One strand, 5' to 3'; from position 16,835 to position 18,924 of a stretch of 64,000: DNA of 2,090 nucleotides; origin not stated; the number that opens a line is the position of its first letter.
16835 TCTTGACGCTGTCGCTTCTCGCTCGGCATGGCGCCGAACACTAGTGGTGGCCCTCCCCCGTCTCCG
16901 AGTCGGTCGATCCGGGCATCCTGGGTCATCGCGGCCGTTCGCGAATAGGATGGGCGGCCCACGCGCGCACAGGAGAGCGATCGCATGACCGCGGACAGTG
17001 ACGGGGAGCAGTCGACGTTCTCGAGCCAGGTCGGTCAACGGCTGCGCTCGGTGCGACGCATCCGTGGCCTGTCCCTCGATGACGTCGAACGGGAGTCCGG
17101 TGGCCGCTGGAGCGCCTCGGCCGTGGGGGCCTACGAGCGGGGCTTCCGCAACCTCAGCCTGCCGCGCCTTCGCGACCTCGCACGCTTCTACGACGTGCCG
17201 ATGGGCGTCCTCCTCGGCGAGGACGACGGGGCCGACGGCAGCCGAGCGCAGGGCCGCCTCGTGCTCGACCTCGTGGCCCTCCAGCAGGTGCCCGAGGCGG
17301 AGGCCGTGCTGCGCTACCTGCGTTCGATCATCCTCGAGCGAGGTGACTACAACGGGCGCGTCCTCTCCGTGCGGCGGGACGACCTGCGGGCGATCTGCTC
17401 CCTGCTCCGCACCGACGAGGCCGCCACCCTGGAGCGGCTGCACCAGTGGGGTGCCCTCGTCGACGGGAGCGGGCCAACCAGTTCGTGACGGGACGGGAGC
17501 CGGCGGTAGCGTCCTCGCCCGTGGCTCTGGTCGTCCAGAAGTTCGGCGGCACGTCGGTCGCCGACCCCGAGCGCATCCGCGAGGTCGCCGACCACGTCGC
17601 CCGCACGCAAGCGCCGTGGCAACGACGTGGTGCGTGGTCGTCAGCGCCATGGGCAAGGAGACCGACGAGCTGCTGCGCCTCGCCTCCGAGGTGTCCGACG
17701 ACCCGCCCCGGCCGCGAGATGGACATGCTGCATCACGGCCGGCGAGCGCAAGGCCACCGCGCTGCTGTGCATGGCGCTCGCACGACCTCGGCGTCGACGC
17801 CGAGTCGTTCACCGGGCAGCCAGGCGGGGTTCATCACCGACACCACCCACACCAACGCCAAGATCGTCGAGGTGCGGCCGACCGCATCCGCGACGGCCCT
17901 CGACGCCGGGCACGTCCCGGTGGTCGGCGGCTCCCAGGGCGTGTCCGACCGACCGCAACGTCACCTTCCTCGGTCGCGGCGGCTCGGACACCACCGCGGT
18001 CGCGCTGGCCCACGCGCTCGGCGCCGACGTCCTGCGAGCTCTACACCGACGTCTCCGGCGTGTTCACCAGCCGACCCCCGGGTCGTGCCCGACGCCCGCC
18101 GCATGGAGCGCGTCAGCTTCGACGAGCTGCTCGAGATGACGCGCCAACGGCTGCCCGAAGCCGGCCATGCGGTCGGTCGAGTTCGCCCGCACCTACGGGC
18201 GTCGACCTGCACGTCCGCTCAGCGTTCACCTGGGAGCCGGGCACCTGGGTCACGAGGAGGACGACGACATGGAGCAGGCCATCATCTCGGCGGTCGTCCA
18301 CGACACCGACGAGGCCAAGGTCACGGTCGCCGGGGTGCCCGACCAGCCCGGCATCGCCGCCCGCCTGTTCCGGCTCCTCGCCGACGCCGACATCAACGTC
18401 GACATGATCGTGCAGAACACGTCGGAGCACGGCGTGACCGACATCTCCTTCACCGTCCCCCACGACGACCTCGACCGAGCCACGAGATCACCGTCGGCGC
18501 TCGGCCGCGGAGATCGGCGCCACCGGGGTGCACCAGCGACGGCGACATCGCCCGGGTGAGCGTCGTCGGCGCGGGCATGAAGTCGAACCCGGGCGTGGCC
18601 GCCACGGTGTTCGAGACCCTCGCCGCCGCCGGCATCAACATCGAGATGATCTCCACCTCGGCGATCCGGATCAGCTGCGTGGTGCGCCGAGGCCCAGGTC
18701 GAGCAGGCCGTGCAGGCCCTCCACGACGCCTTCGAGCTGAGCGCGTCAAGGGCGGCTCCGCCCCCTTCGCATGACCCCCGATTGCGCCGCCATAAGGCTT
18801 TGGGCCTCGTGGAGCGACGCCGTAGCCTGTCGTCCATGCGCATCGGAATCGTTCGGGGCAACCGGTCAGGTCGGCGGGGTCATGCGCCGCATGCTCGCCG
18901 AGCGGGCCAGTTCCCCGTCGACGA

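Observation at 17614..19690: ask-asd is peppered with single-base indels although every peptide segment is still recognisable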

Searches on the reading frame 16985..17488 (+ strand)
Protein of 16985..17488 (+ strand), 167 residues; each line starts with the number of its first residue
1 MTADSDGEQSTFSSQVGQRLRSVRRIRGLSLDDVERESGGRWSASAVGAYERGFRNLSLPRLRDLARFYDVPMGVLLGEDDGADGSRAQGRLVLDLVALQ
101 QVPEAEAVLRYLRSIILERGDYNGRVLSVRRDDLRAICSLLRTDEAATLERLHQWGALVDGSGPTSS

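Call 8: find_encoding_contigs(protein=window:16985-17488:+, flank=10000, max_places=10)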
Protein window:16985-17488:+ (167 aa): 1 contig read that carries it; 1 place shown.
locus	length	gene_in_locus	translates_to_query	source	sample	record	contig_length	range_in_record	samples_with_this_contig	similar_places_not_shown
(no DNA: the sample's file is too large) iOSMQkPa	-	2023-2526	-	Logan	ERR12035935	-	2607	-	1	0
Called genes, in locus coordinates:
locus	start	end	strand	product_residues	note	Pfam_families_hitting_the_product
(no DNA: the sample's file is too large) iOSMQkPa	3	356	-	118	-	?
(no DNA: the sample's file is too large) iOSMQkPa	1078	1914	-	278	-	PF00160:Pro_isomerase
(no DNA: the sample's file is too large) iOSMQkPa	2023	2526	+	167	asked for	PF13560:HTH_31, PF01381:HTH_3, PF21179:BldD-like_C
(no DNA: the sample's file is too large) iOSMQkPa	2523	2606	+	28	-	?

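Call 20: find_homologous_proteins(query=window:16985-17488:+, max_evalue=1e-30)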
Query window:16985-17488:+ (167 aa): 1045 proteins with E <= 1e-30 among 1587 candidates; the best 120 are listed.
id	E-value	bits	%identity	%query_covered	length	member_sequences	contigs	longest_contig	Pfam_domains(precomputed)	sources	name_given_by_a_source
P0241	7.3e-93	327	93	100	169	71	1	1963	PF01381.29,PF21179.4,PF13560.13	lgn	-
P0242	2.6e-89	315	91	100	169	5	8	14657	PF01381.29,PF21179.4,PF13560.13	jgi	jgi:transcriptional regulator with XRE-family HTH domain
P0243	8.3e-88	310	90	100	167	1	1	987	PF01381.29,PF21179.4,PF13560.13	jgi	jgi:transcriptional regulator with XRE-family HTH domain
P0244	1.7e-86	306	87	99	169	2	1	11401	PF01381.29,PF21179.4,PF13560.13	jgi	-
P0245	2.7e-86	305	89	98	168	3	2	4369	PF01381.29,PF21179.4,PF13560.13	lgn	-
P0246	3.0e-86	305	88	100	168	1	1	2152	PF01381.29,PF21179.4,PF13560.13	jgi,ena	-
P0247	4.7e-85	301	86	99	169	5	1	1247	PF01381.29,PF21179.4,PF13560.13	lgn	-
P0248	1.5e-84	300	85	100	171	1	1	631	PF01381.29,PF21179.4,PF13560.13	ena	-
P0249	2.3e-84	299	86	100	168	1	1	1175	PF01381.29,PF21179.4,PF13560.13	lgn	-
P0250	1.4e-83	296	85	99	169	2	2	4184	PF01381.29,PF21179.4,PF13560.13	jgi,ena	-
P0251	4.8e-83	295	84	99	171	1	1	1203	PF01381.29,PF21179.4,PF13560.13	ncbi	-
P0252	1.8e-82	293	86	99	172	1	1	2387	PF01381.29,PF21179.4,PF13560.13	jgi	jgi:transcriptional regulator with XRE-family HTH domain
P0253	8.8e-82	291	85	99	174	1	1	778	PF01381.29,PF21179.4,PF13560.13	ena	-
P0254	1.5e-81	290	84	100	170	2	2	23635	PF01381.29,PF21179.4,PF13560.13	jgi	jgi:transcriptional regulator with XRE-family HTH domain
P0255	3.0e-81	289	86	98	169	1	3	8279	PF01381.29,PF21179.4,PF13560.13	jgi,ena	-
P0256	1.0e-80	287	86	95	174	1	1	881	PF01381.29,PF21179.4,PF13560.13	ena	-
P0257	1.2e-80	287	86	95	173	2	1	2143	PF12844.14,PF01381.29,PF21179.4,PF13560.13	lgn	-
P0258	1.3e-80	287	88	92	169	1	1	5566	PF01381.29,PF21179.4,PF13560.13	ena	-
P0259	2.0e-80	286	82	99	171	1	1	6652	PF01381.29,PF21179.4,PF13560.13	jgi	jgi:transcriptional regulator with XRE-family HTH domain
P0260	2.3e-80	286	84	100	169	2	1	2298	PF01381.29,PF21179.4,PF13560.13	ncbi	-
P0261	2.4e-80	286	86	95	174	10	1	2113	PF01381.29,PF21179.4,PF13560.13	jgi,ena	jgi:transcriptional regulator with XRE-family HTH domain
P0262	2.6e-80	286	84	98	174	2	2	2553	PF01381.29,PF21179.4,PF13560.13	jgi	-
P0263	2.6e-80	286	84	99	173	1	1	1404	PF01381.29,PF21179.4,PF13560.13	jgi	-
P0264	2.6e-80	286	82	99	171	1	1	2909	PF01381.29,PF21179.4,PF13560.13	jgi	jgi:transcriptional regulator with XRE-family HTH domain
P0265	3.9e-80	285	83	100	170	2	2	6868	PF01381.29,PF21179.4,PF13560.13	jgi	jgi:transcriptional regulator with XRE-family HTH domain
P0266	5.1e-80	285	86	95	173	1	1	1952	PF01381.29,PF21179.4,PF13560.13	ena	-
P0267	9.2e-80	284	83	100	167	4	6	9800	PF01381.29,PF21179.4,PF13560.13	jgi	jgi:transcriptional regulator with XRE-family HTH domain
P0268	1.2e-79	284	82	99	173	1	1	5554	PF01381.29,PF21179.4,PF13560.13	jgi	-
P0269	1.3e-79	284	81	100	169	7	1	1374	PF01381.29,PF21179.4,PF13560.13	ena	-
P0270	1.7e-79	283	82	100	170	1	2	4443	PF01381.29,PF21179.4,PF13560.13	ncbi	-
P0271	1.8e-79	283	83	100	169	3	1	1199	PF01381.29,PF21179.4,PF13560.13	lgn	-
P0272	2.2e-79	283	80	99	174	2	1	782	PF01381.29,PF21179.4,PF13560.13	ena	-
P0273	2.5e-79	283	82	100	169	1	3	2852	PF01381.29,PF21179.4,PF13560.13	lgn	-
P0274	3.4e-79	282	83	96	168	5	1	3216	PF12844.14,PF01381.29,PF21179.4,PF13560.13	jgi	-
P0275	3.7e-79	282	84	100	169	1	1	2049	PF01381.29,PF21179.4,PF13560.13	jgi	jgi:transcriptional regulator with XRE-family HTH domain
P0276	8.9e-79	281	83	95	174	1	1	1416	PF01381.29,PF21179.4,PF13560.13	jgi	jgi:transcriptional regulator with XRE-family HTH domain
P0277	9.0e-79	281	83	95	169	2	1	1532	PF01381.29,PF21179.4,PF13560.13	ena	-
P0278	1.1e-78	281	86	95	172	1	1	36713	PF01381.29,PF21179.4,PF13560.13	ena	-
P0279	1.3e-78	280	81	99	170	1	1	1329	PF01381.29,PF21179.4,PF13560.13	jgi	jgi:transcriptional regulator with XRE-family HTH domain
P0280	2.5e-78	279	79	100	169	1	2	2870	PF01381.29,PF21179.4,PF13560.13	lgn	-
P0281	2.5e-78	279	84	95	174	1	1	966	PF01381.29,PF21179.4,PF13560.13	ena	-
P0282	3.1e-78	279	84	95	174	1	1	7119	PF01381.29,PF21179.4,PF13560.13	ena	-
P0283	3.3e-78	279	83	100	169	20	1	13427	PF01381.29,PF21179.4,PF13560.13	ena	-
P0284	3.7e-78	279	83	99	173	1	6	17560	PF01381.29,PF21179.4,PF13560.13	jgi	jgi:transcriptional regulator with XRE-family HTH domain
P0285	3.8e-78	279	84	95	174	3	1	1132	PF01381.29,PF21179.4,PF13560.13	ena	-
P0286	4.1e-78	279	81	100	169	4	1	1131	PF01381.29,PF21179.4,PF13560.13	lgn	-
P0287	4.8e-78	279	83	99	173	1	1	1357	PF01381.29,PF21179.4,PF13560.13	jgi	-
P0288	5.5e-78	278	83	95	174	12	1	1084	PF01381.29,PF21179.4,PF13560.13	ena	-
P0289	7.1e-78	278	83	95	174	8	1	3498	PF01381.29,PF21179.4,PF13560.13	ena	-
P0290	8.0e-78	278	82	98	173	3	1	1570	PF01381.29,PF21179.4,PF13560.13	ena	-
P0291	8.1e-78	278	83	95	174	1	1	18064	PF01381.29,PF21179.4,PF13560.13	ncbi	ncbi:MAG: transcriptional regulator [Acidimicrobiales bacterium]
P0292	8.2e-78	278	85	95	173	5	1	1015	PF01381.29,PF21179.4,PF13560.13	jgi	jgi:transcriptional regulator with XRE-family HTH domain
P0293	1.2e-77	277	84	100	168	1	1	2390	PF12844.14,PF01381.29,PF21179.4,PF13560.13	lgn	-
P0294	1.6e-77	277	80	99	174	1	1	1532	PF01381.29,PF21179.4,PF13560.13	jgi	jgi:transcriptional regulator with XRE-family HTH domain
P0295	2.2e-77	276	82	97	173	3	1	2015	PF01381.29,PF21179.4,PF13560.13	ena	-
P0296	3.1e-77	276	83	96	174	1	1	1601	PF01381.29,PF21179.4,PF13560.13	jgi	jgi:transcriptional regulator with XRE-family HTH domain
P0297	3.8e-77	276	80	100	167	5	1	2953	PF01381.29,PF21179.4,PF13560.13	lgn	-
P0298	4.0e-77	276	80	100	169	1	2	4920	PF01381.29,PF21179.4,PF13560.13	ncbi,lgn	-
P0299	6.8e-77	275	82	95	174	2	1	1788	PF01381.29,PF21179.4,PF13560.13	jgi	jgi:transcriptional regulator with XRE-family HTH domain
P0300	7.3e-77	275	82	95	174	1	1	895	PF01381.29,PF21179.4,PF13560.13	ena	-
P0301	8.0e-77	275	81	99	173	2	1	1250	PF01381.29,PF21179.4,PF13560.13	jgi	-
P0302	1.6e-76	274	80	100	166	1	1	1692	PF01381.29,PF21179.4,PF13560.13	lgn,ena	-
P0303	1.9e-76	273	82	96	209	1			PF01381.29,PF21179.4,PF13560.13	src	-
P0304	2.2e-76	273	81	97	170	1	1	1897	PF01381.29,PF21179.4,PF13560.13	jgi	jgi:transcriptional regulator with XRE-family HTH domain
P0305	5.2e-76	272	80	100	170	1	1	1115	PF01381.29,PF21179.4,PF13560.13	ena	-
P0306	5.3e-76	272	84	94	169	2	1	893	PF12844.14,PF01381.29,PF21179.4,PF13560.13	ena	-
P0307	5.5e-76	272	83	95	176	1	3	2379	PF01381.29,PF21179.4,PF13560.13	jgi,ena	jgi:transcriptional regulator with XRE-family HTH domain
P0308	6.9e-76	271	79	99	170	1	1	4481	PF01381.29,PF21179.4,PF13560.13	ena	-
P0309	1.2e-75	271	82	95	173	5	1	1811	PF21179.4,PF13560.13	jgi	jgi:transcriptional regulator with XRE-family HTH domain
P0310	1.3e-75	271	79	99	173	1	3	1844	PF01381.29,PF21179.4,PF13560.13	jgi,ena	-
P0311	1.3e-75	271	81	96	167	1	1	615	PF01381.29,PF21179.4,PF13560.13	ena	-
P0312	1.5e-75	270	81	98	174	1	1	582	PF01381.29,PF21179.4,PF13560.13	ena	-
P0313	1.9e-75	270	77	99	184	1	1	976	PF21179.4,PF13560.13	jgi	jgi:transcriptional regulator with XRE-family HTH domain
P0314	2.2e-75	270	78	99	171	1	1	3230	PF01381.29,PF21179.4,PF13560.13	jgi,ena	-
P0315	2.8e-75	270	77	100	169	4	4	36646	PF01381.29,PF21179.4,PF13560.13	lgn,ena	-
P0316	6.4e-75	268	80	98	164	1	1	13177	PF01381.29,PF21179.4,PF13560.13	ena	-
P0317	6.7e-75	268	81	95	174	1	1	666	PF21179.4,PF13560.13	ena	-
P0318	6.8e-75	268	85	90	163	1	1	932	PF01381.29,PF21179.4,PF13560.13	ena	-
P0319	7.0e-75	268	78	99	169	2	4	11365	PF01381.29,PF21179.4,PF13560.13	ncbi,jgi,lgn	-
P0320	7.2e-75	268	79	97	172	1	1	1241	PF01381.29,PF21179.4,PF13560.13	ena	-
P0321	9.1e-75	268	81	95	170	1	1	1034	PF01381.29,PF21179.4,PF13560.13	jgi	jgi:transcriptional regulator with XRE-family HTH domain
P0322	1.2e-74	267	78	98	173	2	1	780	PF01381.29,PF21179.4,PF13560.13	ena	-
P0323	1.6e-74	267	81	95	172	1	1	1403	PF01381.29,PF21179.4,PF13560.13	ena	-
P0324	8.5e-74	265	78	98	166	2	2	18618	PF01381.29,PF21179.4,PF13560.13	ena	-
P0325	1.4e-73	264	81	96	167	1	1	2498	PF01381.29,PF21179.4,PF13560.13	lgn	-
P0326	1.1e-72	261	79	98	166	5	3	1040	PF01381.29,PF21179.4,PF13560.13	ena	-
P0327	5.2e-72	259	78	96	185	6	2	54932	PF01381.29,PF21179.4,PF13560.13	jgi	jgi:transcriptional regulator with XRE-family HTH domain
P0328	6.5e-72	259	78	96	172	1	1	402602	PF01381.29,PF21179.4,PF13560.13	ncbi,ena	-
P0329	9.1e-72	258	77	100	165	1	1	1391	PF01381.29,PF21179.4,PF13560.13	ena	-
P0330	1.4e-70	254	87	84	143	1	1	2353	PF01381.29,PF21179.4,PF13560.13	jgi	jgi:transcriptional regulator with XRE-family HTH domain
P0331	1.8e-70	254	74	98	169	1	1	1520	PF01381.29,PF21179.4,PF13560.13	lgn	-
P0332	3.2e-70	253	74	100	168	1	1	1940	PF01381.29,PF21179.4,PF13560.13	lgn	-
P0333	6.0e-70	252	80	96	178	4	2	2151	PF01381.29,PF21179.4,PF13560.13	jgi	jgi:transcriptional regulator with XRE-family HTH domain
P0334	1.2e-69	251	75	95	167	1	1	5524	PF01381.29,PF21179.4,PF13560.13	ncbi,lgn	-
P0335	2.2e-69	250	75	99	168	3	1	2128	PF01381.29,PF21179.4,PF13560.13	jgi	jgi:transcriptional regulator with XRE-family HTH domain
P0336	3.3e-69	250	75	95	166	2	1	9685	PF01381.29,PF21179.4,PF13560.13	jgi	jgi:transcriptional regulator with XRE-family HTH domain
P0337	3.6e-69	250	98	72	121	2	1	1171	PF21179.4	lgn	-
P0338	5.1e-69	249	72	98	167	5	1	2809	PF01381.29,PF21179.4,PF13560.13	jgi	jgi:transcriptional regulator with XRE-family HTH domain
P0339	7.3e-69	249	73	99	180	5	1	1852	PF01381.29,PF21179.4,PF13560.13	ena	-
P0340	3.2e-67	243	82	84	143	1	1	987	PF01381.29,PF21179.4,PF13560.13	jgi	jgi:transcriptional regulator with XRE-family HTH domain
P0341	3.4e-66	240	72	98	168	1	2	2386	PF01381.29,PF21179.4,PF13560.13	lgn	-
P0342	7.8e-66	239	74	96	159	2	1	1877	PF01381.29,PF21179.4,PF13560.13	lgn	-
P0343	1.8e-65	238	71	98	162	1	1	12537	PF12844.14,PF01381.29,PF21179.4,PF13560.13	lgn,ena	-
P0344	3.5e-65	237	71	97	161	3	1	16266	PF01381.29,PF21179.4,PF13560.13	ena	-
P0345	5.1e-65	236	71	96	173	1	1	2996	PF01381.29,PF21179.4,PF13560.13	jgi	jgi:transcriptional regulator with XRE-family HTH domain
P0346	5.9e-65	236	71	96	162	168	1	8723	PF12844.14,PF01381.29,PF21179.4,PF13560.13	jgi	-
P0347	6.9e-65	236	70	95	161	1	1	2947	PF01381.29,PF21179.4,PF13560.13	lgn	-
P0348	1.2e-64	235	74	90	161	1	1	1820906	PF01381.29,PF21179.4,PF13560.13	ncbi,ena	-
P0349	1.4e-64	235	71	96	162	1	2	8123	PF12844.14,PF01381.29,PF21179.4,PF13560.13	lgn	-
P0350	1.5e-64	235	71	96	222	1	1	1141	PF01381.29,PF21179.4,PF13560.13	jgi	jgi:transcriptional regulator with XRE-family HTH domain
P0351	1.5e-64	235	70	95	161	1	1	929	PF01381.29,PF21179.4,PF13560.13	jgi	jgi:transcriptional regulator with XRE-family HTH domain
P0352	2.1e-64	234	72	96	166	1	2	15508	PF01381.29,PF21179.4,PF13560.13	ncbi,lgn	ncbi:MAG: transcriptional regulator [Acidimicrobiia bacterium]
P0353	3.7e-64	233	69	95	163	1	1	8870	PF01381.29,PF21179.4,PF13560.13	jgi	jgi:transcriptional regulator with XRE-family HTH domain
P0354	4.0e-64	233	74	90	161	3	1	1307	PF01381.29,PF21179.4,PF13560.13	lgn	-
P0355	4.5e-64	233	74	90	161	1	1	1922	PF01381.29,PF21179.4,PF13560.13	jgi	jgi:transcriptional regulator with XRE-family HTH domain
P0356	4.9e-64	233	73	95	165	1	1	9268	PF01381.29,PF21179.4,PF13560.13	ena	-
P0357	5.0e-64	233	70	93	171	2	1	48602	PF01381.29,PF21179.4,PF13560.13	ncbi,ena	-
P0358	5.0e-64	233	73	96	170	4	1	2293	PF01381.29,PF21179.4,PF13560.13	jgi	-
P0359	5.6e-64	233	70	95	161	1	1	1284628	PF01381.29,PF21179.4,PF13560.13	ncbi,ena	-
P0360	6.4e-64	233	70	95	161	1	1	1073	PF01381.29,PF21179.4,PF13560.13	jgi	jgi:transcriptional regulator with XRE-family HTH domain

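Call 22: find_encoding_contigs(protein=P0241, flank=10000, max_places=10)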
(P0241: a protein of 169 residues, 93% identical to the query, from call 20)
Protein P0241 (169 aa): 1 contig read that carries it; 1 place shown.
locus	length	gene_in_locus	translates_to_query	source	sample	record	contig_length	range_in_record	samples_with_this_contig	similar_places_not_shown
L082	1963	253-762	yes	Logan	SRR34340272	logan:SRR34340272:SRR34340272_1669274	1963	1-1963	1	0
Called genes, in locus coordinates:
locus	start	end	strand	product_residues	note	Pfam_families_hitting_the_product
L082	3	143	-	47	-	?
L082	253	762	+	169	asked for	PF01381:HTH_3, PF13560:HTH_31, PF21179:BldD-like_C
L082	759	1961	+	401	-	?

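Call 40: search_protein_families(library=pfam, proteins=[window:16985-17488:+], max_evalue=0.001)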
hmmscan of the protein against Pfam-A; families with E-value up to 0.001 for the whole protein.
window:16985-17488:+ (167 aa): 4 families
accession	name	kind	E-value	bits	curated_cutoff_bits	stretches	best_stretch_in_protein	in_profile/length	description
PF21179.3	BldD-like_C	-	1.8e-17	63.4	27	1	91-158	1-70/70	DNA-binding protein BldD-like, C-terminal domain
PF13560.12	HTH_31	-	1.7e-10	41.5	27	1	15-72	1-57/64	Helix-turn-helix domain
PF01381.28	HTH_3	-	2.7e-08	34.1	23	1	20-75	1-54/55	Helix-turn-helix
PF12844.13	HTH_19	-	0.00012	22.4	30.2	1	17-72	1-54/64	Helix-turn-helix domain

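Call 57: list_cluster_members(proteins=[window:16985-17488:+, window:20294-20764:+, window:18167-18559:+, window:33403-34584:+, window:34187-34828:+, window:19231-19698:+, window:19334-20236:+, window:17627-18139:+, window:18710-19294:+, window:16998-18407:+])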
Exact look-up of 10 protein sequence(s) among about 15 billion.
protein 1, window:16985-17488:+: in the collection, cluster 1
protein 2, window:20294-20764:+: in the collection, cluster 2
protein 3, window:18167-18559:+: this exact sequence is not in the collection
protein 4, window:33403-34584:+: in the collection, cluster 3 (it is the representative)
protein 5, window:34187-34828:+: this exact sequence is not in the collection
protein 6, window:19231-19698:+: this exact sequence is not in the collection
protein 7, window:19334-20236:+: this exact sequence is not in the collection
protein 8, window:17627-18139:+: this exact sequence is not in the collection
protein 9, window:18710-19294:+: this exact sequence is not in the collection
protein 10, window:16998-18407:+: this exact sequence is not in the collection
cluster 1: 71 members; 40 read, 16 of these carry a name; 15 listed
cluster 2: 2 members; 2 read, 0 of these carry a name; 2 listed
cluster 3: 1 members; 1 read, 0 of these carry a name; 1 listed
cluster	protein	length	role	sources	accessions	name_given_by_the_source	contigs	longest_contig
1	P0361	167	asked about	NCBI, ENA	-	-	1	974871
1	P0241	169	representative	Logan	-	-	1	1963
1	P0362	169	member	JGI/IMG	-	transcriptional regulator with XRE-family HTH domain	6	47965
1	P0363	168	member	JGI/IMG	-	transcriptional regulator with XRE-family HTH domain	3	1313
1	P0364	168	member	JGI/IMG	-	transcriptional regulator with XRE-family HTH domain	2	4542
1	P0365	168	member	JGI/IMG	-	transcriptional regulator with XRE-family HTH domain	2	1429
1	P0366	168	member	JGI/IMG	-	transcriptional regulator with XRE-family HTH domain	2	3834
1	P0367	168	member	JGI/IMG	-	transcriptional regulator with XRE-family HTH domain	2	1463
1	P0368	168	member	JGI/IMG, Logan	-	transcriptional regulator with XRE-family HTH domain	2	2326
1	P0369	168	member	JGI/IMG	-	transcriptional regulator with XRE-family HTH domain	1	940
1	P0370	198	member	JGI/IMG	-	transcriptional regulator with XRE-family HTH domain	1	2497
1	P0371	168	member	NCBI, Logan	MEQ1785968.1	MAG: transcriptional regulator [Acidimicrobiales bacterium]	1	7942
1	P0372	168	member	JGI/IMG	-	transcriptional regulator with XRE-family HTH domain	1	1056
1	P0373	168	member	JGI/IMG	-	transcriptional regulator with XRE-family HTH domain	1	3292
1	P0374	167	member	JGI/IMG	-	transcriptional regulator with XRE-family HTH domain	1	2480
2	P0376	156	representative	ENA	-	-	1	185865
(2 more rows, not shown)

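Call 58: find_encoding_contigs(protein=P0376, flank=10000, max_places=4)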
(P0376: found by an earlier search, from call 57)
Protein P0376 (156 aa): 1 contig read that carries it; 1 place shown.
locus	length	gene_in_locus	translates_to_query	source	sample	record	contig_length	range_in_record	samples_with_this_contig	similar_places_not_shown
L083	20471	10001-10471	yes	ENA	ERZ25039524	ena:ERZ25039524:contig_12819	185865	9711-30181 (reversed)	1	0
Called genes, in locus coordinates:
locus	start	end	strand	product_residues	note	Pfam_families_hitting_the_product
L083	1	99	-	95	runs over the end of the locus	-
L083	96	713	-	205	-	-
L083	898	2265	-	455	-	PF01642:MM_CoA_mutase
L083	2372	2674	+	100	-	-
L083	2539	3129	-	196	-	PF03588:Leu_Phe_trans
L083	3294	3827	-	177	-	PF00106:adh_short, PF13561:adh_short_C2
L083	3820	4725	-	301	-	PF02737:3HCDH_N, PF00725:3HCDH, PF00106:adh_short, PF13561:adh_short_C2 (faint)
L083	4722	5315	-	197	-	-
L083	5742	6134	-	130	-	PF00160:Pro_isomerase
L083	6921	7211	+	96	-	PF21179:BldD-like_C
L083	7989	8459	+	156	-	PF01842:ACT, PF13740:ACT_6 (faint), PF22468:ACT_9, PF22629:ACT_AHAS_ss (faint), PF13840:ACT_7, PF01842:ACT (weak), PF22468:ACT_9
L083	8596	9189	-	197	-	-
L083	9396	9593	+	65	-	PF02774:Semialdhyde_dhC (weak)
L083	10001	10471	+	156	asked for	PF04075:F420H2_quin_red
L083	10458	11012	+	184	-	PF00440:TetR_N (weak), PF13305:TetR_C_33 (weak)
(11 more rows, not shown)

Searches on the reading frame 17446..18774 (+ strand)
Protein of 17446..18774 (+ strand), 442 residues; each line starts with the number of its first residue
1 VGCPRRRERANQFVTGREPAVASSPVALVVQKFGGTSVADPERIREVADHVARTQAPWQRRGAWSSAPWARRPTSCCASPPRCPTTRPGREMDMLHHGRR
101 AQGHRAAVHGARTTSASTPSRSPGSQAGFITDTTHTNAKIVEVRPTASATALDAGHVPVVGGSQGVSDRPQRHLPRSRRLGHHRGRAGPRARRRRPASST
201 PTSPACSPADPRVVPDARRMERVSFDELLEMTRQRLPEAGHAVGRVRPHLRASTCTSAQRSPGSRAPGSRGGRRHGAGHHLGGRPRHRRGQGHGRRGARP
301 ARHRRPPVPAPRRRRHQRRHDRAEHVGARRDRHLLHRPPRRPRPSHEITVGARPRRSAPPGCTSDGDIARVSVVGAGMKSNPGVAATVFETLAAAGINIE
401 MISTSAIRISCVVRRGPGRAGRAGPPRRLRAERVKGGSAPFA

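Call 52: find_encoding_contigs(protein=window:17446-18774:+, flank=3000, max_places=6)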
Protein window:17446-18774:+ (442 aa): no gene with exactly this product is on record in the collection.
